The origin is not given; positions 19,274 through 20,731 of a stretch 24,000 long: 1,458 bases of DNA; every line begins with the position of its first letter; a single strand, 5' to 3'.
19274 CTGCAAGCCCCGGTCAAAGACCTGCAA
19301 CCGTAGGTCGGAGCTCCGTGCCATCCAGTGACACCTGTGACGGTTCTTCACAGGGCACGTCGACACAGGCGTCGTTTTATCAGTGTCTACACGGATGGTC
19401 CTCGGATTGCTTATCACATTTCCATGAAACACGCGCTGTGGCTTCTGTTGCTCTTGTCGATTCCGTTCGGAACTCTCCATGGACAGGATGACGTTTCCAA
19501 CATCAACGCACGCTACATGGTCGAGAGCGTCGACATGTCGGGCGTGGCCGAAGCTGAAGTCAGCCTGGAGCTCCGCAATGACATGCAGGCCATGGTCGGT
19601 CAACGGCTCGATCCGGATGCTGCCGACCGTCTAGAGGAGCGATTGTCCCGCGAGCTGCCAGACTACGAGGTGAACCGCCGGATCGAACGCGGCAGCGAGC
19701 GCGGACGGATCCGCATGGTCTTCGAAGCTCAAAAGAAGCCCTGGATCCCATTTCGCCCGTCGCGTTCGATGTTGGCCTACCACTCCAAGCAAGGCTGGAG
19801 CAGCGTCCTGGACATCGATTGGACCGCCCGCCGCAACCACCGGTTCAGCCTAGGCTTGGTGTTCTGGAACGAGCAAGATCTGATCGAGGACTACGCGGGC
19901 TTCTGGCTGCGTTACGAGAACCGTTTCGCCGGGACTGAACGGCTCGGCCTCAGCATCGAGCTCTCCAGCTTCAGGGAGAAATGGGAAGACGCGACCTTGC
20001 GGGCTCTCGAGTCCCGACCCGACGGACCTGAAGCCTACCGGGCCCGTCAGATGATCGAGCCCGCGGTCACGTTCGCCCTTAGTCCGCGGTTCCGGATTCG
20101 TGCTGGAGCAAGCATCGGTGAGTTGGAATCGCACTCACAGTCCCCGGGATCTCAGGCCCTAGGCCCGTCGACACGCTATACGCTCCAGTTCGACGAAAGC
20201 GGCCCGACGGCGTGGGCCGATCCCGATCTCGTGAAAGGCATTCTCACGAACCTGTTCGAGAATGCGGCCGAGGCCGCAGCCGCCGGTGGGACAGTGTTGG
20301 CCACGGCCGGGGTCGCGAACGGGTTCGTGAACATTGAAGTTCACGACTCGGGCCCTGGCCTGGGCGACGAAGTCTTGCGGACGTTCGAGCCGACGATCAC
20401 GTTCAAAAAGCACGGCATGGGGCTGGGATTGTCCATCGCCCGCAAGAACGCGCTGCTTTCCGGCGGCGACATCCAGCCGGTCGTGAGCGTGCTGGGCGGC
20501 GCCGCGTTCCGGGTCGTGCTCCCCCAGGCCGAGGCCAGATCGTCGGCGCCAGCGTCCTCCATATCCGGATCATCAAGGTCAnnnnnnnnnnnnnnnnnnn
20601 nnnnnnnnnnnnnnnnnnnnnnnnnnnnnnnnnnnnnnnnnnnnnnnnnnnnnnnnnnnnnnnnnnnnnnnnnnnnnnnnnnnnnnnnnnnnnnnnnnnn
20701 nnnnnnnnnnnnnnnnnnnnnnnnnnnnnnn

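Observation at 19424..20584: Exported POTRA/Omp85-like N-terminus fused in frame to a histidine-kinase ATPase domain with no phosphoacceptor domain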

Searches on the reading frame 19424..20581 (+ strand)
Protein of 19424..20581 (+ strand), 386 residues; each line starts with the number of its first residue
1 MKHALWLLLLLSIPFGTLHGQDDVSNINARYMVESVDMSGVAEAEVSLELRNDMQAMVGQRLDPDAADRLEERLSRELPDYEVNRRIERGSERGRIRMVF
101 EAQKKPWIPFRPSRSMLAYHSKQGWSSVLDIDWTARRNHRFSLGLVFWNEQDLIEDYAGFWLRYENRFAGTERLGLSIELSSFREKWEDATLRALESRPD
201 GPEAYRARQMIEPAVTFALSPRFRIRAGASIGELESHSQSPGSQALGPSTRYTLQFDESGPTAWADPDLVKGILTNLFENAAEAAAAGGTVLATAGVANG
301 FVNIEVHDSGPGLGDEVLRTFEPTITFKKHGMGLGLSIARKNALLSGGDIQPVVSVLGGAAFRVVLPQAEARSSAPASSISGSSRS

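Call 3: search_protein_families(library=pfam, proteins=[window:19424-20581:+], max_evalue=1)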
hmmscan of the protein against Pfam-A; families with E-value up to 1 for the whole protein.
window:19424-20581:+ (386 aa): 2 families
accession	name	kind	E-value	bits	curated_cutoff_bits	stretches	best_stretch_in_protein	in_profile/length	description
PF02518.31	HATPase_c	-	7.8e-13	49.3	26.4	1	266-369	2-110/111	Histidine kinase-, DNA gyrase B-, and HSP90-like ATPase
PF13581.12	HATPase_c_2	-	0.015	15.7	27.4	1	274-336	40-104/127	Histidine kinase-like ATPase domain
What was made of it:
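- On Class I sensor histidine kinase (HisKA + HATPase_c): HATPase_c at aa 266-369, E 7.8e-13, covering profile positions 2-110 of 111 (call 3).
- Checked: C-terminal half: Pfam finds only HATPase_c, at aa 266-369 (E 7.8e-13, profile positions 2-110 of 111), and no HisKA (call 3).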

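Call 4: search_protein_families(library=ncbifam, proteins=[window:19424-20581:+], max_evalue=1)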
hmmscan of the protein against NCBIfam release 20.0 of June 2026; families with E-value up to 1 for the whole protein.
window:19424-20581:+ (386 aa): 61 families (the best 25 are shown)
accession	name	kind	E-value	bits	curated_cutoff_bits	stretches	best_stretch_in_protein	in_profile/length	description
NF008468.0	PRK11360.1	equivalog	3e-18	65.5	646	1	253-372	490-612/616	two-component system sensor histidine kinase AtoS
NF007688.0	PRK10364.1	equivalog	2.8e-15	56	479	1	258-372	340-455/460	two-component system sensor histidine kinase ZraS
NF041777.1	sens_FixL_Rhizob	equivalog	6.9e-15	54.6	850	1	254-370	363-483/485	sensor protein FixL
NF010411.0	PRK13837.1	equivalog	2.3e-14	52.3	647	1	204-379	496-686/828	two-component system VirA-like sensor kinase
TIGR02916.1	PEP_his_kin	equivalog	1.2e-12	47.2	300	1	254-367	565-679/679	XrtA/PEP-CTERM system histidine kinase PrsK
NF040691.1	MtrAB_MtrB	equivalog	3.8e-10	39.4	450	1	254-370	372-494/507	MtrAB system histidine kinase MtrB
NF053867.1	SprKinKinDBac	equivalog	5e-10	38.4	775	1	267-370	395-499/500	sporulation kinase KinD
NF041832.1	near_NosP_CTERM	subfamily_domain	5.2e-10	38.9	400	1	251-376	102-233/370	NahK/ErcS family hybrid sensor histidine kinase/response regulator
NF007898.0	PRK10604.1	equivalog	6.1e-10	38.8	478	1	242-372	292-427/433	two-component system sensor histidine kinase RstB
NF052574.1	HisKinEspCMyxo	equivalog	7.7e-10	37.6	1200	1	273-379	534-648/785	serine histidine kinase EspC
NF007793.0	PRK10490.1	equivalog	8.1e-10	37.4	1123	1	265-371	774-885/895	two-component system sensor histidine kinase KdpD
NF011874.0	PRK15347.1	equivalog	1.6e-09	36.4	852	1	270-373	514-619/921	two component system sensor kinase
NF008543.0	PRK11466.1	equivalog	3.2e-09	35.2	982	1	255-377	546-671/914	TMAO reductase system sensor histidine kinase/response regulator TorS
NF006800.0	PRK09303.1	equivalog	7.3e-09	35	342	1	261-368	264-377/383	histidine kinase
NF040750.1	tetrathio_HK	equivalog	1.2e-08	33.9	750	1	266-351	453-537/555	tetrathionate respiration histidine kinase TtrS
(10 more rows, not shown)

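Call 5: find_homologous_proteins(query=window:19424-20581:+, max_evalue=0.001)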
Query window:19424-20581:+ (386 aa): 3926 proteins with E <= 0.001 among 8000 candidates; the best 120 are listed.
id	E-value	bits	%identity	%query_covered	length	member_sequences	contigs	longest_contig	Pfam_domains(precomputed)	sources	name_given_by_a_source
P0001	1.5e-253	859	100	100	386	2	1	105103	PF02518.32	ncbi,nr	ncbi:MAG: hypothetical protein GEU99_10425 [Luteitalea sp.]|nr:hypothetical protein [Luteitalea sp.]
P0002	1.9e-87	312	61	58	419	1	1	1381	-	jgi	jgi:hypothetical protein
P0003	1.1e-84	303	59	59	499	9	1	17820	PF01103.30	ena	-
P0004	1.1e-83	300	57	62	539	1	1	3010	PF01103.30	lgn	-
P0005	4.4e-83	298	58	59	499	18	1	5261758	PF01103.30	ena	-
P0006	3.0e-79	285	54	63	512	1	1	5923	PF01103.30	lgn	-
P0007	3.1e-79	285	52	58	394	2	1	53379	-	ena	-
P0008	9.6e-77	277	58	61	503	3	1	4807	PF01103.30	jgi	jgi:hypothetical protein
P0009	9.7e-77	277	58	58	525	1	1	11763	PF01103.30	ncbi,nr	ncbi:MAG: BamA/TamA family outer membrane protein [Luteitalea sp.]|nr:BamA/TamA family outer membran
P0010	8.3e-71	257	56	57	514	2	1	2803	PF01103.30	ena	-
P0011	2.1e-70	256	54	57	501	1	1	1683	PF01103.30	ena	-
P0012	4.6e-70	255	51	57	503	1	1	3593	PF01103.30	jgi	jgi:hypothetical protein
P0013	9.1e-70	254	57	53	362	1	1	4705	PF01103.30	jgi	jgi:hypothetical protein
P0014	6.6e-69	251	52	58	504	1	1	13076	PF01103.30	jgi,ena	-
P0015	8.3e-69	251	53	57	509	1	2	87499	PF01103.30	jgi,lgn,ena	-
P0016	9.9e-69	250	54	57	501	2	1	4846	PF01103.30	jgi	jgi:hypothetical protein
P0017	9.2e-66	241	48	61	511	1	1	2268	PF01103.30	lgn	-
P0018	4.2e-63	232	49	61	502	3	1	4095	PF01103.30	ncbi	-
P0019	9.4e-58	214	49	57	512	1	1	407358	PF01103.30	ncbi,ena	-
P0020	1.8e-54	203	46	61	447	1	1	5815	PF01103.30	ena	-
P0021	1.4e-51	194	68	30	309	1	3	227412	PF02518.32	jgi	jgi:signal transduction histidine kinase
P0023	4.6e-46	176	43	56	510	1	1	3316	PF01103.30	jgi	jgi:hypothetical protein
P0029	2.1e-42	164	40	55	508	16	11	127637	PF01103.30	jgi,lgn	jgi:hypothetical protein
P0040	5.3e-41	159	66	33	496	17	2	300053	PF00672.31,PF02518.32,PF00512.32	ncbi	ncbi:MAG: sensor histidine kinase [Bryobacteraceae bacterium]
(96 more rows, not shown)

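Call 7: find_encoding_contigs(protein=P0006, flank=6000, max_places=3)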
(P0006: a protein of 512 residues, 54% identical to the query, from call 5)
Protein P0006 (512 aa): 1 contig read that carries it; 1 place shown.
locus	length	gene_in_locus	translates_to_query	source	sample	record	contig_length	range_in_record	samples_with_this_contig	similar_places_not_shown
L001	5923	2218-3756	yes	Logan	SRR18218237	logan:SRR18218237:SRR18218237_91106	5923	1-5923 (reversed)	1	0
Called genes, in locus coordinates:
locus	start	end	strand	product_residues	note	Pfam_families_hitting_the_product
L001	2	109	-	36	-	?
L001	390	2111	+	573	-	PF01011:PQQ, PF13360:PQQ_2, PF13570:Beta-prop_ACSF4 (weak), PF01011:PQQ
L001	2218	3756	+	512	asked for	PF01103:Omp85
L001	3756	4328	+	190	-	-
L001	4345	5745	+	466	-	PF00672:HAMP, PF00512:HisKA (faint), PF02518:HATPase_c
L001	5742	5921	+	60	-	?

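Call 8: find_encoding_contigs(protein=P0005, flank=6000, max_places=3)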
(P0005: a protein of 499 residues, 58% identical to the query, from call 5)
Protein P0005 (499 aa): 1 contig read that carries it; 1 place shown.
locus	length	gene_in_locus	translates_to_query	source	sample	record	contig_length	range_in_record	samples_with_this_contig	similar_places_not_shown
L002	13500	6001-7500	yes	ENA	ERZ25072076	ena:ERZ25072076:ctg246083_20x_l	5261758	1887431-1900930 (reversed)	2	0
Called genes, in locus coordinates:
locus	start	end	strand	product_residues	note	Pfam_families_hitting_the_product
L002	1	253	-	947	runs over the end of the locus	PF01565:FAD_binding_4, PF02913:FAD-oxidase_C, PF13183:Fer4_8, PF13534:Fer4_17, PF02754:CCG (weak)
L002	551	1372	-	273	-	-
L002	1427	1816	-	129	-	PF19649:DUF6152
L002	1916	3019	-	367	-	PF26549:Tricorn_N, PF26550:Tricorn_2nd (weak), PF07676:PD40, PF26549:Tricorn_N, PF07676:PD40 (weak)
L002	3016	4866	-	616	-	PF04389:Peptidase_M28, PF13180:PDZ_2, PF17820:PDZ_6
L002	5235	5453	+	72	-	PF14384:BrnA_antitoxin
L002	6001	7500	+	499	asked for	PF01103:Omp85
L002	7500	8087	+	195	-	-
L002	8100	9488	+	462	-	PF00512:HisKA (faint), PF00672:HAMP, PF02518:HATPase_c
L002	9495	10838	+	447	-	PF00072:Response_reg, PF00158:Sigma54_activat, PF01078:Mg_chelatase (faint), PF14532:Sigma54_activ_2, PF00004:AAA (weak), PF07728:AAA_5 (weak), PF25601:AAA_lid_14, PF02954:HTH_8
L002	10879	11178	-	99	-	-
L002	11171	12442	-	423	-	PF06224:AlkZ-like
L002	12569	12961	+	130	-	PF00903:Glyoxalase, PF22677:Ble-like_N (weak)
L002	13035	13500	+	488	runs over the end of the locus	PF00501:AMP-binding, PF13193:AMP-binding_C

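Call 9: find_encoding_contigs(protein=P0009, flank=6000, max_places=3)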
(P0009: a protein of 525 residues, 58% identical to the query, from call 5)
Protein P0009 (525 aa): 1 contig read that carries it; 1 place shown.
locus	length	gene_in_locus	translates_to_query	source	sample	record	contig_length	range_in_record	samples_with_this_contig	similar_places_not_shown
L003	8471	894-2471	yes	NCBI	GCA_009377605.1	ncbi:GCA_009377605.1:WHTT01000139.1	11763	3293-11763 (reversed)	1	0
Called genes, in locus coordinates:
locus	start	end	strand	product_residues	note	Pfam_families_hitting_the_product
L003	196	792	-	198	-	PF06224:AlkZ-like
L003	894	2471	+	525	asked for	PF01103:Omp85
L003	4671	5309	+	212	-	PF07040:DUF1326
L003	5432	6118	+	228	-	PF09948:PpoB2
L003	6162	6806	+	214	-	PF07040:DUF1326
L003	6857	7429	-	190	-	-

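Call 10: find_encoding_contigs(protein=P0001, flank=10000, max_places=3)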
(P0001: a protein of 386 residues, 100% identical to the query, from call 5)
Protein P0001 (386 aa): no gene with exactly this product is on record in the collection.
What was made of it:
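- Tried and rejected: find_encoding_contigs on the window protein itself: not on record (call 10).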

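Call 16: find_related_loci(query=window:19424-20581:+, collection=genome_contigs, flank=8000)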
Query window:19424-20581:+ (386 aa) in genome_contigs; peptide patterns used: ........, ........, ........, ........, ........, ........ (x = any residue, [..] = any of these).
85 stretches matched a pattern; 53 encode a relative of the query (tblastn E <= 1e-3); 53 distinct loci.
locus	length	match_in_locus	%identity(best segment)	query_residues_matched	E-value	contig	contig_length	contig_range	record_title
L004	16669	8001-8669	53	24-244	2e-68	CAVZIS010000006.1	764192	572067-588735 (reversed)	MAG: Vicinamibacterales bacterium isolate MFD00962.bin.2.7 genome assembly, contig: contig_35726, whole genome shotgun s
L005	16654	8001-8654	51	21-235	3e-67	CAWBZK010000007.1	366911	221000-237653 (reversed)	MAG: uncultured Acidobacteriota bacterium isolate MFD03066.bin.2.245 genome assembly, contig: contig_18248, whole genome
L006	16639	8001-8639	51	26-235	7e-67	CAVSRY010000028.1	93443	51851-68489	MAG: uncultured Acidobacteriota bacterium isolate MFD05567.bin.2.77 genome assembly, contig: contig_93257, whole genome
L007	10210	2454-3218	48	21-258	1e-64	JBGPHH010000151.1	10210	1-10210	MAG: Vicinamibacteria bacterium isolate OBJ_0618_7090110_363 k141_4625690_length_10210_cov_12.9952, whole genome shotgun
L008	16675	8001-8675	50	22-244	1e-62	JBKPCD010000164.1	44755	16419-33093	MAG: Acidobacteriota bacterium isolate GB_EKS_MAG_00061 GB_EKS_000000308736, whole genome shotgun sequence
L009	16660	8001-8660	50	24-243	3e-62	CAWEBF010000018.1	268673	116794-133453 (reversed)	MAG: uncultured Acidobacteriota bacterium isolate MFD05567.bin.2.14 genome assembly, contig: contig_26150, whole genome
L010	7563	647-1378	45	22-259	3e-61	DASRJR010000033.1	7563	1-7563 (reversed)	MAG TPA_asm: Vicinamibacterales bacterium isolate SMAG_U10141 k141_574421, whole genome shotgun sequence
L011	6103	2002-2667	50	25-244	4e-60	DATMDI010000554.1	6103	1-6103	MAG TPA_asm: Vicinamibacterales bacterium isolate SMAG_U13404 k141_732165, whole genome shotgun sequence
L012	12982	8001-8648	51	20-235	2e-59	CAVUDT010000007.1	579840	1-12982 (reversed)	MAG: uncultured Acidobacteriota bacterium isolate MFD02840.bin.1.7 genome assembly, contig: contig_57786, whole genome s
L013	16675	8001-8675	46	22-244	1e-56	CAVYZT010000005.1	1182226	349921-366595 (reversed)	MAG: uncultured Acidobacteriota bacterium isolate MFD02242.bin.1.229 genome assembly, contig: contig_20037, whole genome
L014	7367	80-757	47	21-244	1e-56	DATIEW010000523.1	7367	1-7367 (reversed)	MAG TPA_asm: Vicinamibacterales bacterium isolate SMAG_U16379 k141_396070, whole genome shotgun sequence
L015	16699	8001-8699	44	26-257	1e-55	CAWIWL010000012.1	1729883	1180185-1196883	MAG: uncultured Acidobacteriota bacterium isolate MFD04850.bin.1.225 genome assembly, contig: contig_2867, whole genome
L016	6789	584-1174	51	50-244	2e-52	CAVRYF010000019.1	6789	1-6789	MAG: uncultured Acidobacteriota bacterium isolate MFD02242.bin.2.257 genome assembly, contig: contig_54964, whole genome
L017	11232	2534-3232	42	26-257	4e-51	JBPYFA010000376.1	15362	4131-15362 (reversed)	MAG: Vicinamibacterales bacterium isolate Bin.028.fastaField_pasture_P2 k127_511628, whole genome shotgun sequence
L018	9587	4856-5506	42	25-239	5e-50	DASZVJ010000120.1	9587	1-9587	MAG TPA_asm: Vicinamibacterales bacterium isolate SMAG_U6128 k141_372225, whole genome shotgun sequence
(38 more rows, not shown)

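Call 18: list_cluster_members(proteins=[P0001, P0009])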
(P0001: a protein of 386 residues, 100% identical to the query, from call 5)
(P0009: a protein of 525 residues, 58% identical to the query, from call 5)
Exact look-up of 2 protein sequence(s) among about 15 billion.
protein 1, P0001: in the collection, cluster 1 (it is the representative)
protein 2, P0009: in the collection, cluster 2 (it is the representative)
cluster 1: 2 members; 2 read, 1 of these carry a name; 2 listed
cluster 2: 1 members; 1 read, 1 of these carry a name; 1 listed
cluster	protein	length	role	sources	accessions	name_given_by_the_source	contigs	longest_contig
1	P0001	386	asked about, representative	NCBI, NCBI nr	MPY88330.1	MAG: hypothetical protein GEU99_10425 [Luteitalea sp.] | hypothetical protein [Luteitalea sp.]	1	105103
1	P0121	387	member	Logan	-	-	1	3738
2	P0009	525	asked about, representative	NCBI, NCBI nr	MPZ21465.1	MAG: BamA/TamA family outer membrane protein [Luteitalea sp.] | BamA/TamA family outer membrane protein [Luteitalea sp.]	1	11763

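Call 19: search_protein_families(library=pfam, proteins=[L002:6001-7497:+, L002:7500-8084:+, L002:8100-9485:+, L001:2218-3753:+, L001:3756-4325:+], max_evalue=1)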
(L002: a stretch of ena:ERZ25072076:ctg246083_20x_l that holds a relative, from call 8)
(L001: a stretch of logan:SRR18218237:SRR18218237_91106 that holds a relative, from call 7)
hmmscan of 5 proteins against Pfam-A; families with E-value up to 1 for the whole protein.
L002:6001-7497:+ (499 aa): 1 family
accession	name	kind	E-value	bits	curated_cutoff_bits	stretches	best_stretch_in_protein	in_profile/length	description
PF01103.29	Omp85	-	4.7e-12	46.5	24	1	243-463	19-270/325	Omp85 superfamily domain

L002:7500-8084:+ (195 aa): 0 families

L002:8100-9485:+ (462 aa): 6 families
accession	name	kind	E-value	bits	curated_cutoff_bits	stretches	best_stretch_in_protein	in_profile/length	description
PF00672.30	HAMP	-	1.3e-13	51.5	25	1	183-234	2-53/53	HAMP domain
PF02518.31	HATPase_c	-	2e-13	51.2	26.4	1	356-459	2-109/111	Histidine kinase-, DNA gyrase B-, and HSP90-like ATPase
PF00512.31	HisKA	-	2.4e-05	24.7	26.9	1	250-311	4-62/66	His Kinase A (phospho-acceptor) domain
PF13581.12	HATPase_c_2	-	0.0066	16.9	27.4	1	364-427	40-104/127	Histidine kinase-like ATPase domain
PF21085.3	CusS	-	0.074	13.6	24.1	0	4-66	5-66/160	CusS sensor domain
PF20058.4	DUF6457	-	0.096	13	27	0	184-234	32-77/80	Domain of unknown function (DUF6457)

L001:2218-3753:+ (512 aa): 1 family
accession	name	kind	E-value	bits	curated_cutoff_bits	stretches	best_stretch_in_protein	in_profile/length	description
PF01103.29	Omp85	-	8.4e-10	39.1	24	1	398-460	188-268/325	Omp85 superfamily domain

L001:3756-4325:+ (190 aa): 0 families
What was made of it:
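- On Omp85 superfamily (BamA/TamA-like): There is no PF01103 hit on the ORF or its N-terminal part (calls 3, 19).
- Checked: N-terminal half: Pfam finds nothing in it directly (calls 3, 19).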

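Call 20: find_encoding_contigs(protein=P0121, flank=5000, max_places=6)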
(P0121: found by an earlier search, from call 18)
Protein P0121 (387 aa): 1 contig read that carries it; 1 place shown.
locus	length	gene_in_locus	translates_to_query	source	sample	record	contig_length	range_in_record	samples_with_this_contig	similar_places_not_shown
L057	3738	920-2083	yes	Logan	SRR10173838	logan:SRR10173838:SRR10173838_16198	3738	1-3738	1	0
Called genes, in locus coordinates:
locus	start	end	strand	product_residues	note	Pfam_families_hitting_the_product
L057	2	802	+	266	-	?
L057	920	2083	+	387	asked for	PF02518:HATPase_c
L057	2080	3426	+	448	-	PF00072:Response_reg, PF00158:Sigma54_activat, PF01078:Mg_chelatase (faint), PF14532:Sigma54_activ_2, PF00004:AAA (weak), PF07728:AAA_5, PF25601:AAA_lid_14, PF02954:HTH_8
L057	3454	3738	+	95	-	?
